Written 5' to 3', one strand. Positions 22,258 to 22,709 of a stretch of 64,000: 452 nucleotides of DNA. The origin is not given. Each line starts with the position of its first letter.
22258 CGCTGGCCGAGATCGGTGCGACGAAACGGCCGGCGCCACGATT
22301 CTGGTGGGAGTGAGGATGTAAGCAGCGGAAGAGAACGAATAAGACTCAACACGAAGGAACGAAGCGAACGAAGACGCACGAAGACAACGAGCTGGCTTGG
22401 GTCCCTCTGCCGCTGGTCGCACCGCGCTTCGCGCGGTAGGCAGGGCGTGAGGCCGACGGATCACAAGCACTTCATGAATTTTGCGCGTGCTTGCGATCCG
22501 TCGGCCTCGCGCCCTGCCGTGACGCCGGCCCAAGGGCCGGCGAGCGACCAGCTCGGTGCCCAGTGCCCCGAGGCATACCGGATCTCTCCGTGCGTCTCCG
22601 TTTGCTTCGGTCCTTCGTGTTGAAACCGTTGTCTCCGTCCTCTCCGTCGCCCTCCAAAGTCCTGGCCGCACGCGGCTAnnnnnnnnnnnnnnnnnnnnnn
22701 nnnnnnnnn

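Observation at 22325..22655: RT-less miniature copy with compensatory changes in the long stem, related to the long copy by a repeat-bounded 1 kb segment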

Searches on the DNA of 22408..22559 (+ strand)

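Call 75: build_rna_model(alignment_id=A2, structure=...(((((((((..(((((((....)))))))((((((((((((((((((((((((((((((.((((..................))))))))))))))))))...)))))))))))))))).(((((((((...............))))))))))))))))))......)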
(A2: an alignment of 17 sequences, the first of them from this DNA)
Model R1 built from alignment A2 (17 sequences, 171 columns); structure: as given.
model positions 149; base pairs 56; branch points 2; effective number of sequences 1.56; information 0.59 bits per position. Calibrated on 0.2 Mb of random sequence (short: E-values are rough).
structure used (alignment columns):
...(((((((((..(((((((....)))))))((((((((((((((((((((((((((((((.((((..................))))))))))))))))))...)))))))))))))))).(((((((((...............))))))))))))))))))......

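Call 76: search_with_rna_model(model_id=R1, sources=[window, L001, L002, L003, L004, L005, L169, L170, L205, L206, L207, L208, L209, L210, L211, L212, L213, L214, L215, L216, L217, L218, L219, L220, L225, L226, L227, L228, L229, L230, L231, L232, L233, L234, L235, L236, L237, L238, L239, L240, L241, L242, L243, L244, L245, L246, L247, L248, L249, L250, L096, L118, L125, L126, L128], max_evalue=0.001, make_alignment=true)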
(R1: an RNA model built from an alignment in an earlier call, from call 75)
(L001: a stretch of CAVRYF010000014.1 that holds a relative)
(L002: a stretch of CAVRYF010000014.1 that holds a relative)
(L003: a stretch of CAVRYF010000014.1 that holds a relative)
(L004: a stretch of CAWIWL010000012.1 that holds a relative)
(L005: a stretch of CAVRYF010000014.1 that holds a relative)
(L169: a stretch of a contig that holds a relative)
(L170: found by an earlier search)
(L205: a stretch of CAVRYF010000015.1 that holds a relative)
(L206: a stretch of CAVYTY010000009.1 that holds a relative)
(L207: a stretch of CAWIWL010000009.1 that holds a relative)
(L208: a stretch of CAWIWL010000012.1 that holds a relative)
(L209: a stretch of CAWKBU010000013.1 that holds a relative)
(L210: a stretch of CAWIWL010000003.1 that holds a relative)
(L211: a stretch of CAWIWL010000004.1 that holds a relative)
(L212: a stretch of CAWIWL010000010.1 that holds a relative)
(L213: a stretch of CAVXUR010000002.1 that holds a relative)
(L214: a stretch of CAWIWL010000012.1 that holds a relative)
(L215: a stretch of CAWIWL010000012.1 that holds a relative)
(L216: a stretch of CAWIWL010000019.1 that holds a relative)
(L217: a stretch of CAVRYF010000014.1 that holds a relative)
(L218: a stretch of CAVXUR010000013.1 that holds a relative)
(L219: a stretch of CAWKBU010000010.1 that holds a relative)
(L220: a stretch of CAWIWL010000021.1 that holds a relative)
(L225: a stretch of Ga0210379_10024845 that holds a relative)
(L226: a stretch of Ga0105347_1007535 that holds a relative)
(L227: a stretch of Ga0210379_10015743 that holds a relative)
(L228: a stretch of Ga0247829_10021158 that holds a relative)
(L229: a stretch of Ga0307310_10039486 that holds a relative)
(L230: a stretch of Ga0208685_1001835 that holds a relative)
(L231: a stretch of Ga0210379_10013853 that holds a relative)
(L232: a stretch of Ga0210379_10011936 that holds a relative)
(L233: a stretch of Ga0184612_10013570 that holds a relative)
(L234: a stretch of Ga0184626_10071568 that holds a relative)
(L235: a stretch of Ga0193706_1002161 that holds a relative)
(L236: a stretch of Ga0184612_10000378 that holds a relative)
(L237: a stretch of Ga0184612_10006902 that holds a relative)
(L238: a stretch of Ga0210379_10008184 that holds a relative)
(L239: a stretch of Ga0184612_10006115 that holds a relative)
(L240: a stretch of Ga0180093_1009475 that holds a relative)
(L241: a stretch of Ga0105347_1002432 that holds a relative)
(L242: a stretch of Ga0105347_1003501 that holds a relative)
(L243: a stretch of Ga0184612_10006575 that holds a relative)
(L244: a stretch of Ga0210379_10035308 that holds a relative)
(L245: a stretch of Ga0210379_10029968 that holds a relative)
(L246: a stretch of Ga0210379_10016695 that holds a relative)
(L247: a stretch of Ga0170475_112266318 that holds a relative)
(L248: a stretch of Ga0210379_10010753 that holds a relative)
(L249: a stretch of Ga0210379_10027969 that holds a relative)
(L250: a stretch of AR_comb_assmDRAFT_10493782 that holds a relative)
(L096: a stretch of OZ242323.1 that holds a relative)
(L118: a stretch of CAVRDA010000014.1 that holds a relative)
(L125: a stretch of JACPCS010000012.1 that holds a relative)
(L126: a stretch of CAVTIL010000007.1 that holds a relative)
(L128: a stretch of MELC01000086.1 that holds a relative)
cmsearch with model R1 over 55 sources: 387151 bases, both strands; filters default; matches with E-value up to 0.001: 63.
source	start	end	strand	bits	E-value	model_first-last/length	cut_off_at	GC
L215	5276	5424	+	141.7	1.6e-30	1-149/149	no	0.58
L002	4268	4419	-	138.7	7.9e-30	1-149/149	no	0.69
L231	474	621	+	138.1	1.1e-29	1-149/149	no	0.62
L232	1430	1578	-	137.6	1.4e-29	1-149/149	no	0.64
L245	1235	1385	-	133.9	1e-28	1-149/149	no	0.65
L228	3680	3828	+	132.5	2.2e-28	1-149/149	no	0.7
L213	7587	7734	-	131.3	4.2e-28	1-149/149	no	0.68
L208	7151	7309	-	129.7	1e-27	1-149/149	no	0.59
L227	1244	1395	-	126.4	6e-27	1-149/149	no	0.68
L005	4999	5148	+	126.1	7.1e-27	1-149/149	no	0.69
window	27583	27733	+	125.1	1.2e-26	1-149/149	no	0.7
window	22408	22559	+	124.5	1.7e-26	1-149/149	no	0.7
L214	2294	2443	+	118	5.5e-25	1-149/149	no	0.66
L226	1248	1397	+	117.4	7.7e-25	1-149/149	no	0.67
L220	2512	2663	+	115.6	2e-24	1-149/149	no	0.68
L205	2254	2400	+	115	2.8e-24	1-149/149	no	0.68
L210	2651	2812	-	113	8.3e-24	1-149/149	no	0.67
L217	3566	3714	-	111.4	2e-23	1-149/149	no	0.67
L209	7197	7341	+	110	4.3e-23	1-149/149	no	0.7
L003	3300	3450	+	103.6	1.3e-21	1-149/149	no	0.66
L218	5725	5875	+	103.1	1.7e-21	1-149/149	no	0.66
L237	2393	2539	+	100.7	6.3e-21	1-149/149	no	0.67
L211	7606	7749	+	99.8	1.1e-20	1-149/149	no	0.65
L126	7686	7832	+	96.3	7e-20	1-149/149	no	0.66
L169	7228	7374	+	92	7e-19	1-149/149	no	0.67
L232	1433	1581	+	90.5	1.6e-18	1-149/149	no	0.63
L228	3677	3825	-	89.9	2.2e-18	1-149/149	no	0.7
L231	471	618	-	88.7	4.3e-18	1-149/149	no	0.61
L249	2032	2170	-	87.3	9.2e-18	10-149/149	5'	0.69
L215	5273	5421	-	86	1.8e-17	1-149/149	no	0.58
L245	1238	1388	+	85.8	2e-17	1-149/149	no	0.64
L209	7194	7338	-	82.7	1.1e-16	1-149/149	no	0.7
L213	7590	7737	+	81.3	2.3e-16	1-149/149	no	0.68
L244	1051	1202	-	79.7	5.4e-16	1-149/149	no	0.61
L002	4271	4422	+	78.2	1.2e-15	1-149/149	no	0.69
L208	7154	7312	+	76.6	2.9e-15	1-149/149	no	0.6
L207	4349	4501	-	75.9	4.3e-15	1-149/149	no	0.59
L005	4996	5145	-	75.9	4.3e-15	1-149/149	no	0.69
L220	2509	2660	-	74.4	9.5e-15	1-149/149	no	0.68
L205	2251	2398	-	74.4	9.6e-15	1-149/149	no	0.68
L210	2654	2815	+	73.4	1.6e-14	1-149/149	no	0.66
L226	1245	1394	-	73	2e-14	1-149/149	no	0.67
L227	1246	1399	+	72.4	2.8e-14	1-149/149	no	0.68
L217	3569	3717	+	71.1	5.6e-14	1-149/149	no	0.67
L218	5722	5872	-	68.9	1.9e-13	1-149/149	no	0.66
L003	3297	3447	-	68.7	2.1e-13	1-149/149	no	0.66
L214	2292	2439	-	67.8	3.3e-13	1-149/149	no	0.66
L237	2390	2536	-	66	9.2e-13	1-149/149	no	0.67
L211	7604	7745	-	60.1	2.2e-11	1-149/149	no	0.64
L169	7228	7369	-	59.6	2.9e-11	1-149/149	no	0.67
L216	2313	2402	-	56.5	1.6e-10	1-149/149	no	0.74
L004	210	280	+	56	1.9e-10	1-149/149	no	0.77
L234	1102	1171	-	54.4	4.8e-10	1-149/149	no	0.74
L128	5171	5249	+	51.2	2.6e-09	1-149/149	no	0.75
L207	4352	4504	+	47.3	2.2e-08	1-149/149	no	0.59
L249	2034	2170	+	46.4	3.6e-08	1-137/149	3'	0.69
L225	528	599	+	44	1.3e-07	1-149/149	no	0.81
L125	6905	7068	+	32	8.8e-05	1-149/149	no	0.65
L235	5270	5363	+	31.2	0.00014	1-149/149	no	0.69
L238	3770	3834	-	29.6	0.00031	83-149/149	5'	0.65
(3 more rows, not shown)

Alignment A3: 63 matches aligned to the model, 241 columns, each read 5' to 3' on its own strand. Consensus structure (alignment columns), stored with it:
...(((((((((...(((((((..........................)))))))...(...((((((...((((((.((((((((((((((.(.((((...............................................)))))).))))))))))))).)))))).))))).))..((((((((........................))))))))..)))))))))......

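Call 77: search_with_rna_model(model_id=R1, sources=[window, L002, L003, L005, L169, L205, L208, L209, L210, L211, L213, L214, L215, L217, L218, L220, L226, L227, L228, L231, L232, L237, L245, L126], max_evalue=1e-19, make_alignment=true)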
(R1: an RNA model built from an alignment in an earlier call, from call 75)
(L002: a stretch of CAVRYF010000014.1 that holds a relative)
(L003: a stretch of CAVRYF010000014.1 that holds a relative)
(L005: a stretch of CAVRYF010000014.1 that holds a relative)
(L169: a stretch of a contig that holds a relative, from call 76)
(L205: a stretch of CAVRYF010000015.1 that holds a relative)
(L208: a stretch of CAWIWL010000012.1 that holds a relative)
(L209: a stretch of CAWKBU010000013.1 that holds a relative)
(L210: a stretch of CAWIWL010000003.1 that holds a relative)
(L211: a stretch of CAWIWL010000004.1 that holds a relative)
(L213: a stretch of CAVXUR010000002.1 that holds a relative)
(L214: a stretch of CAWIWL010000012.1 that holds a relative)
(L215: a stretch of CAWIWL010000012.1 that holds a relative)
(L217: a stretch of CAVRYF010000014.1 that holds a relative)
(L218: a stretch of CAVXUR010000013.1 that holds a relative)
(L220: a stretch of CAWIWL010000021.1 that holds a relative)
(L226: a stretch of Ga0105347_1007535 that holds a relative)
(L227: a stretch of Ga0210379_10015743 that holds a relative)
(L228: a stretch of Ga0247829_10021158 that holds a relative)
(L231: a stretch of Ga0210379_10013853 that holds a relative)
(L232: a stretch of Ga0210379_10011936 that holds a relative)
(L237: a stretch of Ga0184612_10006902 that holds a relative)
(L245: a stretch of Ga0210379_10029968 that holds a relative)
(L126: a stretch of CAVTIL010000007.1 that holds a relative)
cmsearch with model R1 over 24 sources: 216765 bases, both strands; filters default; matches with E-value up to 1e-19: 24.
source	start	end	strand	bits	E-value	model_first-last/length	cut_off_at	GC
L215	5276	5424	+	141.7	8.7e-31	1-149/149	no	0.58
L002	4268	4419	-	138.7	4.4e-30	1-149/149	no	0.69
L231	474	621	+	138.1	6e-30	1-149/149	no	0.62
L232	1430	1578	-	137.6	7.7e-30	1-149/149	no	0.64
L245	1235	1385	-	133.9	5.8e-29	1-149/149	no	0.65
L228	3680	3828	+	132.5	1.2e-28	1-149/149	no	0.7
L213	7587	7734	-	131.3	2.3e-28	1-149/149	no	0.68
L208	7151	7309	-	129.7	5.7e-28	1-149/149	no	0.59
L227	1244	1395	-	126.4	3.4e-27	1-149/149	no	0.68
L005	4999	5148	+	126.1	4e-27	1-149/149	no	0.69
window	27583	27733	+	125.1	6.7e-27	1-149/149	no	0.7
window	22408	22559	+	124.5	9.3e-27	1-149/149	no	0.7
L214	2294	2443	+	118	3.1e-25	1-149/149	no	0.66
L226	1248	1397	+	117.4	4.3e-25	1-149/149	no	0.67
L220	2512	2663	+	115.6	1.1e-24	1-149/149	no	0.68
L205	2254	2400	+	115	1.6e-24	1-149/149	no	0.68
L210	2651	2812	-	113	4.7e-24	1-149/149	no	0.67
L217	3566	3714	-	111.4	1.1e-23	1-149/149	no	0.67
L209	7197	7341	+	110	2.4e-23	1-149/149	no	0.7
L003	3300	3450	+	103.6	7.5e-22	1-149/149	no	0.66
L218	5725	5875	+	103.1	9.7e-22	1-149/149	no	0.66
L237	2393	2539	+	100.7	3.5e-21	1-149/149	no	0.67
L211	7606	7749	+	99.8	6e-21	1-149/149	no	0.65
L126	7686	7832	+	96.3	3.9e-20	1-149/149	no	0.66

Alignment A4: 24 matches aligned to the model, 170 columns, each read 5' to 3' on its own strand. Consensus structure (alignment columns), stored with it:
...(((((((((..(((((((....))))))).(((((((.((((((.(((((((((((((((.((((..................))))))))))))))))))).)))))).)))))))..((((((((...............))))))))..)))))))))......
